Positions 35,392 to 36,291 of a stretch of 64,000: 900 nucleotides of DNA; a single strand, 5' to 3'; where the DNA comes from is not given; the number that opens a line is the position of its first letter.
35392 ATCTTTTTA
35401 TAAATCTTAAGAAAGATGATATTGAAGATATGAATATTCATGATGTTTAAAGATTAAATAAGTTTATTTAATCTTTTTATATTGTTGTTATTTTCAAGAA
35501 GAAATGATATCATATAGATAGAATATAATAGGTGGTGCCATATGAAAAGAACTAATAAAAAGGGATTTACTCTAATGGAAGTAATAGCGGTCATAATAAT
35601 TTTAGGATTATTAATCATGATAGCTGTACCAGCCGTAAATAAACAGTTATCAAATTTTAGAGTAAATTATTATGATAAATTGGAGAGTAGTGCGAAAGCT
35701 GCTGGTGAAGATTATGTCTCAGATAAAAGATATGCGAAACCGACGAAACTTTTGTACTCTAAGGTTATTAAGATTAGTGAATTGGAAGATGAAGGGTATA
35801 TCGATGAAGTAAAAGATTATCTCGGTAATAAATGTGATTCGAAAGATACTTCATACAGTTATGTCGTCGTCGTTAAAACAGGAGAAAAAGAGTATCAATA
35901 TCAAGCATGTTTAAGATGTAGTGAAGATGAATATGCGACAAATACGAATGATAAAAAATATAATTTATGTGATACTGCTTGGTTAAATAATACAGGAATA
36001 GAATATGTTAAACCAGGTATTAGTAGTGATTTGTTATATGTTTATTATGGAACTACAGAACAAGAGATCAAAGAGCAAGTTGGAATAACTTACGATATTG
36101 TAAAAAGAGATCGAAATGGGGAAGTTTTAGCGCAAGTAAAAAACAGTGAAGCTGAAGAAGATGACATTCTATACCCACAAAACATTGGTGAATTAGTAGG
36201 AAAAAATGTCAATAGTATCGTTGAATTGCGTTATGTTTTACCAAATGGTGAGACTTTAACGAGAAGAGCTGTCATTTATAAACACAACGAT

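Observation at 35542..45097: Tad/Flp-type pilus machinery paired with a 911-aa type-IV prepilin-like giant adhesin and no small Flp pilin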

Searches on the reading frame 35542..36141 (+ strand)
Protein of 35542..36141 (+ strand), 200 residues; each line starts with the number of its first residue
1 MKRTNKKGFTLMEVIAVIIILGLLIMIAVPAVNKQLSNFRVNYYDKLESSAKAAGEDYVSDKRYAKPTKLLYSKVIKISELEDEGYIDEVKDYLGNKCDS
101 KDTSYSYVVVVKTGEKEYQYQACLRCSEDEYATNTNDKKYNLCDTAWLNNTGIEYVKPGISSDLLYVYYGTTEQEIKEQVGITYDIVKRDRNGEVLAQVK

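Call 65: predict_structure(alignment_id=A2)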
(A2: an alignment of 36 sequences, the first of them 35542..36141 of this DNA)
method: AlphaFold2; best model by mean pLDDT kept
length: 200 residues; sequences in the alignment: 36
mean_pLDDT: 84.8   pTM: 0.71
mean pLDDT of the five models: 84.8, 84.1, 82.8, 82.7, 82.5
residues with pLDDT >= 90: 99; 70-90: 69; 50-70: 28; < 50: 4
segments of 3 or more residues with pLDDT < 50: 1-4
pLDDT, mean of each block of 10 residues (from residue 1): 56 88 90 89 94 97 92 94 94 84 82 92 88 84 92 76 69 70 77 89
secondary structure, 60 per line:
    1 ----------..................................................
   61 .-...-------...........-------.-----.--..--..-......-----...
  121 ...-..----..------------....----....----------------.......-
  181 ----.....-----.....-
elements in order: H11-61 E73-77 H78-83 E107-112 E118-123 H145-148 E153-156 H173-179 E185-189 E195-199

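Call 68: fold_search(model_id=the predicted structure, library=pdb)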
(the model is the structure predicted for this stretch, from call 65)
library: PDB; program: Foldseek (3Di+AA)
matches with E <= 10: 90; with E <= 0.001: 0
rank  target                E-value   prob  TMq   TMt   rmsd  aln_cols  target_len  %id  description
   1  6t8s_BBB              1.5e+00  0.20  0.23  0.32  10.9        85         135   21  Structure of the major Type IV pilin PilA1 from Clostridium difficile (released 2020-03-25)
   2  6t8s_AAA              1.6e+00  0.14  0.20  0.29  11.3        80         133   22  Structure of the major Type IV pilin PilA1 from Clostridium difficile (released 2020-03-25)
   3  6t8s_CCC              1.7e+00  0.18  0.23  0.33  10.9        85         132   21  Structure of the major Type IV pilin PilA1 from Clostridium difficile (released 2020-03-25)
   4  3vl1_A                2.1e+00  0.02  0.17  0.09  19.1       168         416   11  Crystal structure of yeast Rpn14 (released 2012-05-02)
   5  4o29                  2.3e+00  0.08  0.09  0.09   6.3        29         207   17  PROTEIN-L-ISOASPARTATE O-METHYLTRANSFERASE from Pyrobaculum aerophilum in COMPLEX WITH S-ADENOSYL-L-HOMOCYSTEINE (released 2014-01-15)
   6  8at6_B                3.0e+00  0.04  0.13  0.12   7.5        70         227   13  Cryo-EM structure of yeast Elp456 subcomplex (released 2022-12-07)
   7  8s4s_A                3.0e+00  0.02  0.13  0.18  18.5       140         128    8  PrgE from plasmid pCF10 (released 2024-05-29)
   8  8asv_H                3.2e+00  0.03  0.13  0.11   8.2        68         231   16  Cryo-EM structure of yeast Elongator complex (released 2022-12-07)
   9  6r2n_A                3.4e+00  0.01  0.10  0.05  19.9       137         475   10  Crystal structure of KlGlk1 glucokinase from Kluyveromyces lactis (released 2019-10-16)
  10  6e57_C                3.6e+00  0.01  0.12  0.07  20.3       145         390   14  Bacteroides ovatus mixed-linkage glucan utilization locus (MLGUL) SGBP-B in complex with mixed-linkage heptasaccharide (released 2019-05-29)
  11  1bdg                  3.8e+00  0.03  0.11  0.05   4.9        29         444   28  HEXOKINASE FROM SCHISTOSOMA MANSONI COMPLEXED WITH GLUCOSE (released 1999-05-11)
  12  3fd8_E                4.1e+00  0.01  0.11  0.07  13.2       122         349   13  Crystal Structure of an oxidoreductase from Enterococcus faecalis (released 2009-02-03)
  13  8at6_E                4.6e+00  0.03  0.14  0.13   7.4        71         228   14  Cryo-EM structure of yeast Elp456 subcomplex (released 2022-12-07)
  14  6r2n_B                4.6e+00  0.02  0.14  0.07  17.7       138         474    9  Crystal structure of KlGlk1 glucokinase from Kluyveromyces lactis (released 2019-10-16)
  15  3gxx_A                4.9e+00  0.03  0.08  0.15   8.1        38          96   10  Structure of the SH2 domain of the Candida glabrata transcription elongation factor Spt6, crystal form B (released 2009-05-26)
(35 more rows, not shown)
